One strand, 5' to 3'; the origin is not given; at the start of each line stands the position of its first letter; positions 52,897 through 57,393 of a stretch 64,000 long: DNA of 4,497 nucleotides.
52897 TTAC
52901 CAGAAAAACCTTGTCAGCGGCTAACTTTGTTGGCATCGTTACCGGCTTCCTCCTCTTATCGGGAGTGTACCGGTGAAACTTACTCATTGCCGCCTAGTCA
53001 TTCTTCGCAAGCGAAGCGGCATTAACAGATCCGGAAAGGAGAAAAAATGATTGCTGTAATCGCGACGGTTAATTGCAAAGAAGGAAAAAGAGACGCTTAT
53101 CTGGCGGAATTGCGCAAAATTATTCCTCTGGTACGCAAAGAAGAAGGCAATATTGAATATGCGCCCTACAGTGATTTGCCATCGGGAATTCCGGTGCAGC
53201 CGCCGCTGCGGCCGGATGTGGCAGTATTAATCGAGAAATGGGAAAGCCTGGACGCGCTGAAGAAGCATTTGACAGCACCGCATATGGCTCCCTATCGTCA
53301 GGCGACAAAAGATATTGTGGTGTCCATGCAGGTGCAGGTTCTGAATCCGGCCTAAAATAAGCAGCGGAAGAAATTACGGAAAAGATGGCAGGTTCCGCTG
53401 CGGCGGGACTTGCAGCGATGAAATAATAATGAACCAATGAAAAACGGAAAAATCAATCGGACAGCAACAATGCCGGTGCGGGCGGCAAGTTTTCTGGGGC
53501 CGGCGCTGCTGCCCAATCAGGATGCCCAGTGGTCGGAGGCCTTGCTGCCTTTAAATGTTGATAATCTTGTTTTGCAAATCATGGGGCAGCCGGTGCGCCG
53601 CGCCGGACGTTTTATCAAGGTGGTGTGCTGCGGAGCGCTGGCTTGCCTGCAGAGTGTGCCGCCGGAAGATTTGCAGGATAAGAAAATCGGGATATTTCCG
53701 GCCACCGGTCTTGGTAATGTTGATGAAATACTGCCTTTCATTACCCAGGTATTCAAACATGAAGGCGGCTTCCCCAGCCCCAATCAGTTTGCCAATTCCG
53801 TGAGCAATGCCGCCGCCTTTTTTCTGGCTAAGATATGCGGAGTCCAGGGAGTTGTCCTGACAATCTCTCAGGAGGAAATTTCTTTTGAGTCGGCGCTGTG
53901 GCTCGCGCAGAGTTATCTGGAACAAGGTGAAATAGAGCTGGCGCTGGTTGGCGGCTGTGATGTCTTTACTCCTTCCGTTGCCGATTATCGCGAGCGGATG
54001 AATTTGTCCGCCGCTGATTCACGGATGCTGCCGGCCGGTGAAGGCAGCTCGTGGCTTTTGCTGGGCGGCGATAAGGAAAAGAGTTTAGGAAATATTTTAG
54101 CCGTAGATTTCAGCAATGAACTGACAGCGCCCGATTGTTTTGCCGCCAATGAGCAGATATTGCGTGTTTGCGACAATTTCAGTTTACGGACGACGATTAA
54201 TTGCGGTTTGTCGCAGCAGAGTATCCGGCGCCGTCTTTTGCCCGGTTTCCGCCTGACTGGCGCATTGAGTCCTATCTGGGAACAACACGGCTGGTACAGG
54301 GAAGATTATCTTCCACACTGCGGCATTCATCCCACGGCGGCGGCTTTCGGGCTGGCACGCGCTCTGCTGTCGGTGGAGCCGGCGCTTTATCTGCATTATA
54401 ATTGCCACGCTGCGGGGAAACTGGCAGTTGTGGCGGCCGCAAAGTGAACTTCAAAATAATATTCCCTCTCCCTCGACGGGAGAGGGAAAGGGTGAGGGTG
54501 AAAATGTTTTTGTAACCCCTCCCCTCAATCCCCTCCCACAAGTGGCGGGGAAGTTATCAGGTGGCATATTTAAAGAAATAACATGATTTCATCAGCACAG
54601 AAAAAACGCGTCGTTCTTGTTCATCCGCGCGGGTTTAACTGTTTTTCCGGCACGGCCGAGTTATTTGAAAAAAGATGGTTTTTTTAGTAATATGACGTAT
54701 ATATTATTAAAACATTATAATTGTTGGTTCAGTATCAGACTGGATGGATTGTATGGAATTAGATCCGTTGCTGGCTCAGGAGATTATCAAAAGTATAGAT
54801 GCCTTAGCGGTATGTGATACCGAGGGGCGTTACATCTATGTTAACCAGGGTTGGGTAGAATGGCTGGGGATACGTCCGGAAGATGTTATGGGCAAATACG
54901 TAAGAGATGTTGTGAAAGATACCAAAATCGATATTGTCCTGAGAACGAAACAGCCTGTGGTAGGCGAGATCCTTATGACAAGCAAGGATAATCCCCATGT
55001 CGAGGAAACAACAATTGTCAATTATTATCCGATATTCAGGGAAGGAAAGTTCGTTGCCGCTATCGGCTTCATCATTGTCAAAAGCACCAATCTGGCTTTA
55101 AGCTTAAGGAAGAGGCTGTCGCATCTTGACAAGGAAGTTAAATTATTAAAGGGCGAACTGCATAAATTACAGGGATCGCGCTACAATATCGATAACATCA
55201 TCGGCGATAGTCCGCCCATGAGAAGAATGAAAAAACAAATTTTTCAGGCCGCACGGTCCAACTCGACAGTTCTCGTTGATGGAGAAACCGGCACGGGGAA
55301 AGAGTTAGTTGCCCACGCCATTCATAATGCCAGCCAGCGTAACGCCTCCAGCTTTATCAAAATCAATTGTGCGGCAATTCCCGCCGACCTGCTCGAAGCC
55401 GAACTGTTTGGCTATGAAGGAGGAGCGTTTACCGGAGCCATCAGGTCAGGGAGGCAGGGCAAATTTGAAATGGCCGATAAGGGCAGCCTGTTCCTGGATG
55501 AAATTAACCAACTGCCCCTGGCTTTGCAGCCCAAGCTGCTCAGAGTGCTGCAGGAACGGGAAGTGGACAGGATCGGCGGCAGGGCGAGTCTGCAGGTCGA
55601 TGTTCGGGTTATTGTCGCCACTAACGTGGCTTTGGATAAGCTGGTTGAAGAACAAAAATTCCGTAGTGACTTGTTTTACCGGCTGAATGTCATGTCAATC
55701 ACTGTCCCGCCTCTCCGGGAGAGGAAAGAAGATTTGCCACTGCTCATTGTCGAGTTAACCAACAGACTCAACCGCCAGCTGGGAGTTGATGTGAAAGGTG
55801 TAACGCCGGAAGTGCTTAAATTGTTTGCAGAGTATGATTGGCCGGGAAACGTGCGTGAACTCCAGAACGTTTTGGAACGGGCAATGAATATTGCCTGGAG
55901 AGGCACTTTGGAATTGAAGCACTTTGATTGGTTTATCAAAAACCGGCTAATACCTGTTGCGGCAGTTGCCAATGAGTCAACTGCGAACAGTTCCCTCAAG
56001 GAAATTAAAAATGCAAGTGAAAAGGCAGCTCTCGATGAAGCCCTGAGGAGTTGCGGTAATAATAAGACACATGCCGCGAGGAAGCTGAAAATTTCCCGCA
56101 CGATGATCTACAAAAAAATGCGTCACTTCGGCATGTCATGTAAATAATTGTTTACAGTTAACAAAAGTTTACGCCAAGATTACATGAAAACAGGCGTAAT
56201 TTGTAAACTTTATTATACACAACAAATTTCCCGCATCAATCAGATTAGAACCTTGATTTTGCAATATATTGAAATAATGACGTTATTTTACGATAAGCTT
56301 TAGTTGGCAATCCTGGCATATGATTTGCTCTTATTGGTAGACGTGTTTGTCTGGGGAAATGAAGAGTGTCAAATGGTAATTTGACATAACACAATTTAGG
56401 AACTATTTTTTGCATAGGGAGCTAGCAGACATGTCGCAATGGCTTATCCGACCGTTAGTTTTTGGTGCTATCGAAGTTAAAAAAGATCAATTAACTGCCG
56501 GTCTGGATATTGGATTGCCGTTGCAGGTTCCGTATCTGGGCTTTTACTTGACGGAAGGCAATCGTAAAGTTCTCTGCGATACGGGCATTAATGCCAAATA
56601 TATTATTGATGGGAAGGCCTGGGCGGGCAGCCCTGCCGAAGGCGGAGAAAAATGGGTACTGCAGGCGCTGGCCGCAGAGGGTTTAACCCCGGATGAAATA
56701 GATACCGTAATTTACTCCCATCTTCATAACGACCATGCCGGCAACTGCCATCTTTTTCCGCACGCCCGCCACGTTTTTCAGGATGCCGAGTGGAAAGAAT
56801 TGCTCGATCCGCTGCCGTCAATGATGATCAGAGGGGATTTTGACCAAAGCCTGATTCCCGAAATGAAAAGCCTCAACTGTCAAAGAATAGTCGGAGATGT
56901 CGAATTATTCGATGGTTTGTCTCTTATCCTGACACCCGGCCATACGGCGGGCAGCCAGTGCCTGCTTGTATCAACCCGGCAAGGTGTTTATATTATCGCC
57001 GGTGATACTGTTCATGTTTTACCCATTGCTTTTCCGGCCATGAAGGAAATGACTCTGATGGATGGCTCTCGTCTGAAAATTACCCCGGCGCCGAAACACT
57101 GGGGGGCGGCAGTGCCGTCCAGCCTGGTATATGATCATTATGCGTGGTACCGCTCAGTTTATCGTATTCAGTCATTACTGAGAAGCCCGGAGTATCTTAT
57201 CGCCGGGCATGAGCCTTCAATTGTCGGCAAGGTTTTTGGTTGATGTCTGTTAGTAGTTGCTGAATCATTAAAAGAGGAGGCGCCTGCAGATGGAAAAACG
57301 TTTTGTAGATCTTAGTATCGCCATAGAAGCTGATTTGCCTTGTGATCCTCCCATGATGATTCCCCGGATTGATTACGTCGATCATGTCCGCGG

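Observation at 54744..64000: Sigma-54-activated operon: MBL hydrolase - cyclase - BKACE - cyclase - Liv-type ABC importer, a probable uncharacterised catabolic pathway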

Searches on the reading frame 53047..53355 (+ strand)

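Call 82: search_protein_families(library=pfam, proteins=[window:53047-53355:+], max_evalue=0.0001)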
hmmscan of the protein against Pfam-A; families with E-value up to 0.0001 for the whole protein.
window:53047-53355:+ (102 aa): 1 family
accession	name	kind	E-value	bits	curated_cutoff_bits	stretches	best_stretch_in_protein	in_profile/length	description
PF03992.22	ABM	-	1.5e-14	54.3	23.1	1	1-83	1-75/78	Antibiotic biosynthesis monooxygenase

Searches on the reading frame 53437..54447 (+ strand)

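Call 82: search_protein_families(library=pfam, proteins=[window:53437-54447:+], max_evalue=0.0001)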
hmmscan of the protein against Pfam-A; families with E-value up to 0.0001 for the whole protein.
window:53437-54447:+ (336 aa): 1 family
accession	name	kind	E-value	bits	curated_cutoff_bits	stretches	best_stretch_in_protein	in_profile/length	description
PF00109.32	ketoacyl-synt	-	2.3e-05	24.6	20.8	1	45-196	75-224/252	Beta-ketoacyl synthase, N-terminal domain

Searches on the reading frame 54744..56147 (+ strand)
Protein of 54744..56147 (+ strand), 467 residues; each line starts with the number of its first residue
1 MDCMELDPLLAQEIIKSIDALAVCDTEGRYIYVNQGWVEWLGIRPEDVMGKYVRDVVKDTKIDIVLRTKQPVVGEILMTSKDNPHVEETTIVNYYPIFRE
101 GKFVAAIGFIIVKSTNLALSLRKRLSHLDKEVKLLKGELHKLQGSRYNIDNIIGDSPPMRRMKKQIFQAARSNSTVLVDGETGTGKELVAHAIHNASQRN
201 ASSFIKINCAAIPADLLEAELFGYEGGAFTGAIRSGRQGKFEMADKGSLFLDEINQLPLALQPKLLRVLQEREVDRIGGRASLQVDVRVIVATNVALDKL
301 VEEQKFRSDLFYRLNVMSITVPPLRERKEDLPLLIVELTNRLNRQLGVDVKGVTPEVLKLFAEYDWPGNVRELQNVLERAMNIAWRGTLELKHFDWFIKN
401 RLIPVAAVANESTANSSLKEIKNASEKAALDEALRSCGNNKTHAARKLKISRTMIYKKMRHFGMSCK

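Call 5: search_protein_families(library=pfam, proteins=[window:54744-56147:+])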
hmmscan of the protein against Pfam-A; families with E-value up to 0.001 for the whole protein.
window:54744-56147:+ (467 aa): 11 families
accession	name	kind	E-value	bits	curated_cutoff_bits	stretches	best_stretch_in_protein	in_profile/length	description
PF00158.32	Sigma54_activat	-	1.3e-68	230.4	20.2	1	152-319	1-167/168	Sigma-54 interaction domain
PF14532.12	Sigma54_activ_2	-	4.3e-23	82.5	25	1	153-324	1-138/138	Sigma-54 interaction domain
PF25601.1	AAA_lid_14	-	2.6e-22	78.9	27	1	325-396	1-72/87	AAA+ ATPase lid domain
PF08448.16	PAS_4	-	1.6e-10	41.6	23.1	1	17-111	4-102/110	PAS fold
PF02954.25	HTH_8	-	4.4e-10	39.6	22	1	426-461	6-41/42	Bacterial regulatory protein, Fis family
PF13426.13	PAS_9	-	8.9e-09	36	27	1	19-107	2-95/103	PAS domain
PF07728.20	AAA_5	-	5.4e-07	30.1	22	1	176-297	2-125/139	AAA domain (dynein-related subfamily)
PF00004.35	AAA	-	4.4e-05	24.4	21.2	1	177-303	2-117/131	ATPase family associated with various cellular activities (AAA)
PF07724.20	AAA_2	-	6.7e-05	23.4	27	1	173-316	3-137/166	AAA domain (Cdc48 subfamily)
PF07726.17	AAA_3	-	0.00016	22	27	1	176-294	2-110/131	ATPase family associated with various cellular activities (AAA)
PF00989.32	PAS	-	0.00078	19.9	22.6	0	17-59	10-52/113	PAS fold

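Call 6: search_protein_families(library=ncbifam, proteins=[window:54744-56147:+])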
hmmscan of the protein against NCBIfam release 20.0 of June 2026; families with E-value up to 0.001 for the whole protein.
window:54744-56147:+ (467 aa): 28 families (the best 25 are shown)
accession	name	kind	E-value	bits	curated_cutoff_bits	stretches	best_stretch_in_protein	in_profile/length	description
NF041552.1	TF_PrdR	equivalog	6e-122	407.9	795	1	12-462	137-576/577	sigma-54 dependent transcriptional regulator PrdR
TIGR01817.1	nifA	equivalog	2.1e-102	343.6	528.85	1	134-443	180-483/534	nif-specific transcriptional activator NifA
NF003451.0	PRK05022.1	equivalog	3.3e-99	332.9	476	1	117-464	157-510/512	nitric oxide reductase transcriptional regulator NorR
NF008469.0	PRK11361.1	equivalog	2.8e-98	329.6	714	1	66-464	70-456/461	acetoacetate metabolism transcriptional regulator AtoC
TIGR02329.1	propionate_PrpR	equivalog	4e-96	322.7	499.2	1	144-460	206-525/526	propionate catabolism operon regulatory protein PrpR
TIGR02915.1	PEP_resp_reg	equivalog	8.2e-96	321.5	502.6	1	130-464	124-444/445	PEP-CTERM-box response regulator transcription factor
NF011958.0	PRK15429.1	equivalog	4.2e-94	316.5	830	1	142-465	371-687/692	formate hydrogenlyase transcriptional activator FlhA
NF011953.0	PRK15424.1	equivalog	4.5e-91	306.1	703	1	141-461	210-533/538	propionate catabolism operon regulatory protein PrpR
TIGR01818.1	ntrC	equivalog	7.7e-90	301.9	558.6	1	143-460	127-461/463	nitrogen regulation protein NR(I)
NF041906.1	V4R_TF_MobR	exception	6.8e-82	275.7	999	1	123-459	205-541/544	phenol degradation transcriptional regulator MobR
NF038308.1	RNA_repair_RtcR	equivalog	1.1e-81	275.3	650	1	140-457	170-511/530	RNA repair transcriptional activator RtcR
TIGR02974.1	phageshock_pspF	equivalog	1.6e-80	270.9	443.55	1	152-430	1-304/336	phage shock protein operon transcriptional activator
NF007689.0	PRK10365.1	equivalog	5.5e-80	269.3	760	1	118-459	114-439/441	sigma-54-dependent response regulator transcription factor ZraR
NF008176.1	PRK10923.1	equivalog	5.4e-79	266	620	1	148-377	136-364/469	nitrogen regulation protein NR(I)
NF050807.1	TransRegFlbDCaul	equivalog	1.3e-78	264.9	750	1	151-462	119-438/454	sigma-54-dependent transcriptional regulator FlbD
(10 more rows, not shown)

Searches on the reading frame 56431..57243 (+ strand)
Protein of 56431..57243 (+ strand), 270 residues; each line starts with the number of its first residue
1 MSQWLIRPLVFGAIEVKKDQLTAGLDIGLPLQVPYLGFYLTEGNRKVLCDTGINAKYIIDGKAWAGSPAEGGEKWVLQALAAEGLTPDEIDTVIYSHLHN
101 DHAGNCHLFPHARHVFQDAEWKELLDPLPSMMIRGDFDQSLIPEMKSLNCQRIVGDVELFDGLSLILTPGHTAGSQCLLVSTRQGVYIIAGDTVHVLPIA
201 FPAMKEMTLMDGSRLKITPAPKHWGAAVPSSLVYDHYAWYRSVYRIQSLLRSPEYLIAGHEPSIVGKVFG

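Call 5: search_protein_families(library=pfam, proteins=[window:56431-57243:+])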
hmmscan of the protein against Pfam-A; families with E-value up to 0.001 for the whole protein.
window:56431-57243:+ (270 aa): 1 family
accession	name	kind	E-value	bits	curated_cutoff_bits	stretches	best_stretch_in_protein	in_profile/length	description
PF00753.33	Lactamase_B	-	1.8e-16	61.1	22.7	1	40-203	11-160/196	Metallo-beta-lactamase superfamily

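Call 6: search_protein_families(library=ncbifam, proteins=[window:56431-57243:+])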
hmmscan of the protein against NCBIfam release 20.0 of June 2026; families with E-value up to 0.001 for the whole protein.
window:56431-57243:+ (270 aa): 10 families
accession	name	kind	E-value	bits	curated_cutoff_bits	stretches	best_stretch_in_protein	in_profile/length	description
NF045699.1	AHLLactAiiA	equivalog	6.3e-22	78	375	1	9-189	8-187/251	quorum-quenching N-acyl homoserine lactonase AiiA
NF045700.1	AHLLactAttM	equivalog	5.5e-18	65.4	390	1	13-190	11-198/257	AttM family quorum-quenching N-acyl homoserine lactonase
NF047925.1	pyridox_lacton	equivalog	6.7e-17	62.1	325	1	26-183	26-197/268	4-pyridoxolactonase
NF047919.1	lactonase_YtnP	equivalog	3.8e-11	42.7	425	1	40-192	52-208/274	YtnP family quorum-quenching lactonase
NF047979.1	lactonase_AidB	equivalog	1.1e-10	41.2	360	1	77-196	81-209/271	AidB family quorum-quenching N-acyl homoserine lactonase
NF047976.1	lactonase_AhlS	equivalog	2.3e-09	36.8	475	1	40-197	48-218/276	AhlS family quorum-quenching N-acyl homoserine lactonase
TIGR00361.1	ComEC_Rec2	equivalog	3.7e-05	22.1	190.05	1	42-108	458-510/663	DNA internalization-related competence protein ComEC/Rec2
NF040468.1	blaECM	exception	0.00011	21.6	640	1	49-113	67-133/303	ECM family subclass B3 metallo-beta-lactamase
NF033105.1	bla_subclass_B3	equivalog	0.00069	19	240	0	75-182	47-157/257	subclass B3 metallo-beta-lactamase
NF040469.1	blaEFM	exception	0.00076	18.7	610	0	50-175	67-198/302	EFM family subclass B3 metallo-beta-lactamase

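Call 30: search_solved_structures(query=window:56431-57243:+, max_evalue=0.001, show_alignments=1)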
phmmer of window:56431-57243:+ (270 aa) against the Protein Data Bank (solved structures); distinct sequences matched with E-value up to 0.001: 28.
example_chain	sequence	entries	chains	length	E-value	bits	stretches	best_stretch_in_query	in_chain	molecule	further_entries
3aj3_A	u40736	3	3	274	1.4e-12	50.7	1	33-182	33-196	4-pyridoxolactonase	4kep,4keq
9khq_A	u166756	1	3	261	4.2e-12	49.2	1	21-194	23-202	N-acylhomoserine lactonase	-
9kho_A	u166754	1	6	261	1e-11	47.9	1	21-195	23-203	N-acylhomoserine lactonase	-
2a7m_A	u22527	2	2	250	1.2e-11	47.6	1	23-188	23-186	N-acyl homoserine lactone hydrolase | N-acyl homoserine lactonase AiiA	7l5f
2br6_A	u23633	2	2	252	1.2e-11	47.6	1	23-188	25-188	AIIA-LIKE PROTEIN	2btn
3dha_A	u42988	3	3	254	1.2e-11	47.6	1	23-188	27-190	N-Acyl Homoserine Lactone Hydrolase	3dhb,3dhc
5eh9_A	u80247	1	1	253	1.3e-11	47.6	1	23-188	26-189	N-acyl homoserine lactonase AiiA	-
5eht_A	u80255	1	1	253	1.4e-11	47.5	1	24-188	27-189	N-acyl homoserine lactonase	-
4j5f_A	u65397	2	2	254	1.7e-11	47.1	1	23-188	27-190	N-acyl homoserine lactonase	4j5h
8x78_L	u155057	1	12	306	2.3e-10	43.5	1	79-195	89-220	Glyoxylase, beta-lactamase superfamily II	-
5hif_A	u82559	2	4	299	2.4e-08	36.8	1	48-204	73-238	reconstructed lactonase ancestor, Anc1-MPH | dihydrocoumarin hydrolase, AncDHCH1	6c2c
4le6_A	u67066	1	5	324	5.2e-08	35.7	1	47-199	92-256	Organophosphorus hydrolase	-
8zu4_A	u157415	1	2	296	1.3e-07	34.5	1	30-213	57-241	Methyl parathion hydrolase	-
8zu5_A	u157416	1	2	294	1.8e-07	34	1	30-213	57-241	Methyl parathion hydrolase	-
1p9e_A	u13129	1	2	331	1.9e-07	33.9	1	30-215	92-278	Methyl Parathion Hydrolase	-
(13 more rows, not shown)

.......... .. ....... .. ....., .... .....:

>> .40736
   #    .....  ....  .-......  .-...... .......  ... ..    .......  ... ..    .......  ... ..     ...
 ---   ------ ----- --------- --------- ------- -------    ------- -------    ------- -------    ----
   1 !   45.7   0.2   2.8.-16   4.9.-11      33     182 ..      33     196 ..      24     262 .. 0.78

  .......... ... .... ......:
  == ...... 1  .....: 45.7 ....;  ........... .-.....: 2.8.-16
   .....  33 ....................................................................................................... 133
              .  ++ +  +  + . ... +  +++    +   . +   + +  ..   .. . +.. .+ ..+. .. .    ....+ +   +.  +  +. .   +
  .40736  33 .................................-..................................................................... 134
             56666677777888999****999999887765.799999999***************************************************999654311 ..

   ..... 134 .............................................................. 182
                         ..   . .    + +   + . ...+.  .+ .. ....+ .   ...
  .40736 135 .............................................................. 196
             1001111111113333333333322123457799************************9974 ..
